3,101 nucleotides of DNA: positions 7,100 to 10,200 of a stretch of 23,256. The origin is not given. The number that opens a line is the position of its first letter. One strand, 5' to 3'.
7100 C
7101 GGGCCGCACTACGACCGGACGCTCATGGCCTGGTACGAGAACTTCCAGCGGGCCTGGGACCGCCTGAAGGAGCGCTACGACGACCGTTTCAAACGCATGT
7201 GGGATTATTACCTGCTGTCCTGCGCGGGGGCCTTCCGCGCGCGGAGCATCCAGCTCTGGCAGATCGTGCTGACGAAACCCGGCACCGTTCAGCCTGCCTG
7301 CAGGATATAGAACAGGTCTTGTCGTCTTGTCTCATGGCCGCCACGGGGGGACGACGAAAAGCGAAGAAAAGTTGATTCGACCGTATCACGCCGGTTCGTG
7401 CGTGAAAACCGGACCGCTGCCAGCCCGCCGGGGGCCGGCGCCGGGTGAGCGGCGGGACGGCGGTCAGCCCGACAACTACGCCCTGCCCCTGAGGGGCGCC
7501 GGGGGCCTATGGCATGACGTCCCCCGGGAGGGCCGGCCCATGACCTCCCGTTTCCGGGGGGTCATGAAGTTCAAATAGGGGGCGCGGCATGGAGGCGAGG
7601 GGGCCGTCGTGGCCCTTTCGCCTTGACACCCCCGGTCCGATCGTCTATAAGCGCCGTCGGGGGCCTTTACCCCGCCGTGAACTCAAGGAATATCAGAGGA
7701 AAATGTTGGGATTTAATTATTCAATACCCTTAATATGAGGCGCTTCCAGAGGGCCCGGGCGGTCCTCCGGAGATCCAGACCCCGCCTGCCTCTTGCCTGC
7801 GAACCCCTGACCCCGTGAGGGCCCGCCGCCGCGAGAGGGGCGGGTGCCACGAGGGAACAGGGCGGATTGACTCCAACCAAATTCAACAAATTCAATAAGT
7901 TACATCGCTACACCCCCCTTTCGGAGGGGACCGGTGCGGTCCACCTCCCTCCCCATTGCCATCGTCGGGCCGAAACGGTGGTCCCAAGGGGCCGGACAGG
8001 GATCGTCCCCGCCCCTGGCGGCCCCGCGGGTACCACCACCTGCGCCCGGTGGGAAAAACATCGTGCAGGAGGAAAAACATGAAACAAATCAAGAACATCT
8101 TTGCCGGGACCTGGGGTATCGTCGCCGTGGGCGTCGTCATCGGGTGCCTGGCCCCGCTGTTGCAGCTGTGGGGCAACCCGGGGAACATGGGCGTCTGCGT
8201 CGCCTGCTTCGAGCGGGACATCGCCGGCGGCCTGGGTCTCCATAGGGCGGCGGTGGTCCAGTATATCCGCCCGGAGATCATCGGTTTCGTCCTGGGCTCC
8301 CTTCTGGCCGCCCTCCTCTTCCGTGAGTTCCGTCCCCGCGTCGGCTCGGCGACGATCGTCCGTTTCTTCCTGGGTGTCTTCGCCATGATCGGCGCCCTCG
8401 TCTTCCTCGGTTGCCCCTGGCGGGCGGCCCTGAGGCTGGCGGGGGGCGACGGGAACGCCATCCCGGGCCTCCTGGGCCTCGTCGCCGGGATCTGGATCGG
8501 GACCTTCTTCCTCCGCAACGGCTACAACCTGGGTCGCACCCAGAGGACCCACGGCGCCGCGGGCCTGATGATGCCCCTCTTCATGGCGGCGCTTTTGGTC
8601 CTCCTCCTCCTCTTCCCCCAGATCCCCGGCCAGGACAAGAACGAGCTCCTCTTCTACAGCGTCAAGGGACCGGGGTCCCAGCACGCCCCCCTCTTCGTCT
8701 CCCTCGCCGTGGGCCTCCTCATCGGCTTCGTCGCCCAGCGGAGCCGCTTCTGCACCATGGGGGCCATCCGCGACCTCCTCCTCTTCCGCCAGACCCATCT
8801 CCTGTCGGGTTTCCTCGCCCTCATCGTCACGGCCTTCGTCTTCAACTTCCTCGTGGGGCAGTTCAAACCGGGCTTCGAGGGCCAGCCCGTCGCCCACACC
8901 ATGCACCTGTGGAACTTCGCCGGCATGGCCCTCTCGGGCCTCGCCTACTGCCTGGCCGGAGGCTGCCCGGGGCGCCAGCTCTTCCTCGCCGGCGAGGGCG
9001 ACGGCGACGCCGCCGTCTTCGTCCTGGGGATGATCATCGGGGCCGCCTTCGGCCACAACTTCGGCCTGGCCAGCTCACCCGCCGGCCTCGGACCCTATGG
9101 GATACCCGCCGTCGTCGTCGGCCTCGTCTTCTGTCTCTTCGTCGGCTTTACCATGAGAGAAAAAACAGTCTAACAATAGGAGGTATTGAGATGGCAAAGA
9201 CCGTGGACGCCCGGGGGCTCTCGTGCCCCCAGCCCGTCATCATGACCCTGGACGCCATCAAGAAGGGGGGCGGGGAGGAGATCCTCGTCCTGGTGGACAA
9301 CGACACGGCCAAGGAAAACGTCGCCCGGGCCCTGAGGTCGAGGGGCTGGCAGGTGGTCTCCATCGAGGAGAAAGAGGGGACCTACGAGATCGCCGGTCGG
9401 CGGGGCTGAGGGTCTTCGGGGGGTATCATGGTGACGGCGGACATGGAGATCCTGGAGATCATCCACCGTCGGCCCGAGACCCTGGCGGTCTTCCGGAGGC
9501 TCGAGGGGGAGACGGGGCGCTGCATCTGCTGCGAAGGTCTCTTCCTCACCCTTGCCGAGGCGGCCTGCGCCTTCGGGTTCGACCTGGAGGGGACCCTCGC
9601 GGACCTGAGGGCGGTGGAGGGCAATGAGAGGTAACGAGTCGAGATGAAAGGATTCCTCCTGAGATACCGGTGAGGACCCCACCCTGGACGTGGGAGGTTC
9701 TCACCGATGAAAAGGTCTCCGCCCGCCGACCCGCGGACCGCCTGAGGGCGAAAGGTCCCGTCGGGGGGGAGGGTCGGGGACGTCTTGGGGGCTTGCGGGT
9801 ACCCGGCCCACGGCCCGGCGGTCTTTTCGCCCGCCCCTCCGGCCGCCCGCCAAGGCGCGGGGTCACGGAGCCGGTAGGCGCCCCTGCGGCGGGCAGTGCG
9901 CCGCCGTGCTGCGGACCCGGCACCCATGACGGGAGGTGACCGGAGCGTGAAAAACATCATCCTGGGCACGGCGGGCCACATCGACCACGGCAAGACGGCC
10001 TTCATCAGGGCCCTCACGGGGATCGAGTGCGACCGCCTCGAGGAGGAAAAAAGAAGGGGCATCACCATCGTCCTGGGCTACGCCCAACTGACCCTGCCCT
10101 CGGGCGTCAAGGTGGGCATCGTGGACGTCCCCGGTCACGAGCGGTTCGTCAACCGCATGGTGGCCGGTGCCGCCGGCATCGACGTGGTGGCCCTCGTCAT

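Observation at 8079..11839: Selenium-utilisation locus: yedE-yedF-DUF1858-selB without selA/selD or a selenoprotein in cis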

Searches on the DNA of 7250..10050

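Call 12: search_rna_families(source=window, start=7250, end=10050, threshold=evalue, max_evalue=5)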
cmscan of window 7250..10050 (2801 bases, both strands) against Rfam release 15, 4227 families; matches with E-value up to 5: 2.
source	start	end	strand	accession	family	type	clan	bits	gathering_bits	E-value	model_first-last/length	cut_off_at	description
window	8978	9038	+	RF01059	mir-598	Gene; miRNA;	-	18.1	69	2.9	1-80/80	no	mir-598 microRNA precursor family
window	8302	8331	-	RF01768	flavi_FSE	Cis-reg; frameshift_element;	-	16.8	43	1.3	1-62/62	no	ribosomal frameshift site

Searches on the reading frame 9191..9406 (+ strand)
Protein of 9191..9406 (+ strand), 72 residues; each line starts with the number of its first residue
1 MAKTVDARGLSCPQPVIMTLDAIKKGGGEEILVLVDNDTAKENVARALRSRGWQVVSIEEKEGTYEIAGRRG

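Call 5: search_protein_families(library=pfam, proteins=[window:9191-9406:+], max_evalue=0.01)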
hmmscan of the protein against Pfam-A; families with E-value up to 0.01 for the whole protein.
seq(72 aa): 1 family
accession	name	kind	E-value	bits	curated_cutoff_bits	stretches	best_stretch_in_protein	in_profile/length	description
PF01206.22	TusA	-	1.7e-21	76.3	28.6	1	3-68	1-67/70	Sulfurtransferase TusA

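Call 6: search_protein_families(library=ncbifam, proteins=[window:9191-9406:+], max_evalue=0.01)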
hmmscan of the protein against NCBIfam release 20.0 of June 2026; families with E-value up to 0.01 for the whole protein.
seq(72 aa): 3 families
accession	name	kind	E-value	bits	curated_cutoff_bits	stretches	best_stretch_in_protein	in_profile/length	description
TIGR03527.1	selenium_YedF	equivalog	1.5e-15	57.6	110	1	5-68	1-65/194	sulfurtransferase-like selenium metabolism protein YedF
NF008242.0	PRK11018.1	equivalog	9.9e-08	31.5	79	1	4-62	10-69/78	sulfurtransferase-like selenium metabolism protein YedF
NF001423.0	PRK00299.1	equivalog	2.5e-06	27.2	78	1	3-66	10-74/82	sulfurtransferase TusA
